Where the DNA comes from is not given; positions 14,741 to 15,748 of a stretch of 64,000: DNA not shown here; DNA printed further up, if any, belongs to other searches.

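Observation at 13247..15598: Divergent, start-codon-overlapping Elp3 and Trm9/ALKBH8-like methyltransferase pair, implying an mcm5U-type tRNA wobble pathway in a bacterium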

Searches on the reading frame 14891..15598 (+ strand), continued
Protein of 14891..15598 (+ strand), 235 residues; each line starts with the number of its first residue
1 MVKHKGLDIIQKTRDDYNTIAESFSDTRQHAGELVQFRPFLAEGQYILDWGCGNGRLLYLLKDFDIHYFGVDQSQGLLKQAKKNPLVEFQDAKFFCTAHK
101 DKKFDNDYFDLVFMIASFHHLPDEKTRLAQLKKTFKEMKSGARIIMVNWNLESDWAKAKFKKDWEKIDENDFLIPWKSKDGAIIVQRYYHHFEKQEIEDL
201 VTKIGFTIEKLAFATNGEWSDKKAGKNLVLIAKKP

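Call 44: fold_search(model_id=the predicted structure, library=pdb)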
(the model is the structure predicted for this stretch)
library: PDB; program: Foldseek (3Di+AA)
matches with E <= 10: 1977; with E <= 0.001: 1391
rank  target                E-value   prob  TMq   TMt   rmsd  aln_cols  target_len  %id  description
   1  3sm3                  8.7e-14  1.00  0.63  0.70   4.6       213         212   24  Crystal Structure of SAM-dependent methyltransferases Q8PUK2_METMA from Methanosarcina mazei. Northeast Structural Genom (released 2011-07-20)
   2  5cm2_Z                6.2e-13  1.00  0.61  0.77   3.9       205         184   22  Structure of Y. lipolytica Trm9-Trm112 complex, a methyltransferase modifying U34 in the anticodon loop of some tRNAs (released 2015-10-21)
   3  7f1e_A                7.4e-13  1.00  0.61  0.59  10.7       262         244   18  Structure of METTL6 bound with SAM (released 2022-01-12)
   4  9ri2_A                2.0e-12  1.00  0.64  0.66   6.6       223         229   18  Crystal structure of bacillithiol methyltransferase NmbA from Chlorobaculum tepidum (released 2025-12-10)
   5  8owx_A                2.2e-12  1.00  0.70  0.71   5.3       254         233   18  Crystal Structure of METTL6 bound to SAH (released 2024-05-08)
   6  8p7b_A                2.5e-12  1.00  0.74  0.72   5.0       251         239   18  CryoEM structure of METTL6 tRNA SerRS complex in a 1:2:2 stoichiometry (released 2024-06-12)
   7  1ve3_B                2.5e-12  1.00  0.66  0.68   6.5       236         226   20  Crystal structure of PH0226 protein from Pyrococcus horikoshii OT3 (released 2005-05-24)
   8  7wzg_D                2.5e-12  1.00  0.65  0.65   8.0       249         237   16  Cypemycin N-terminal methyltransferase CypM (released 2023-02-22)
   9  7ezg                  4.2e-12  1.00  0.67  0.58   6.1       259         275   17  The structure of the human METTL6 enzyme in complex with SAH (released 2022-01-12)
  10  1ve3_A                4.7e-12  1.00  0.65  0.71   6.2       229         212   19  Crystal structure of PH0226 protein from Pyrococcus horikoshii OT3 (released 2005-05-24)
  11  9ri2_B                5.7e-12  1.00  0.64  0.66   6.7       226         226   18  Crystal structure of bacillithiol methyltransferase NmbA from Chlorobaculum tepidum (released 2025-12-10)
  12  7f1e_B                6.4e-12  1.00  0.71  0.73   5.5       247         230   19  Structure of METTL6 bound with SAM (released 2022-01-12)
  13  7wzg_A                7.7e-12  1.00  0.65  0.65   8.0       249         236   15  Cypemycin N-terminal methyltransferase CypM (released 2023-02-22)
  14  3d2l_C                8.2e-12  1.00  0.70  0.68   5.3       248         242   14  Crystal structure of SAM-dependent methyltransferase (ZP_00538691.1) from EXIGUOBACTERIUM SP. 255-15 at 1.90 A resolut (released 2008-05-20)
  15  6f5z_A                8.7e-12  1.00  0.64  0.66   5.4       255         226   16  Complex between the Haloferax volcanii Trm112 methyltransferase activator and the Hvo_0019 putative methyltransferase (released 2018-07-11)
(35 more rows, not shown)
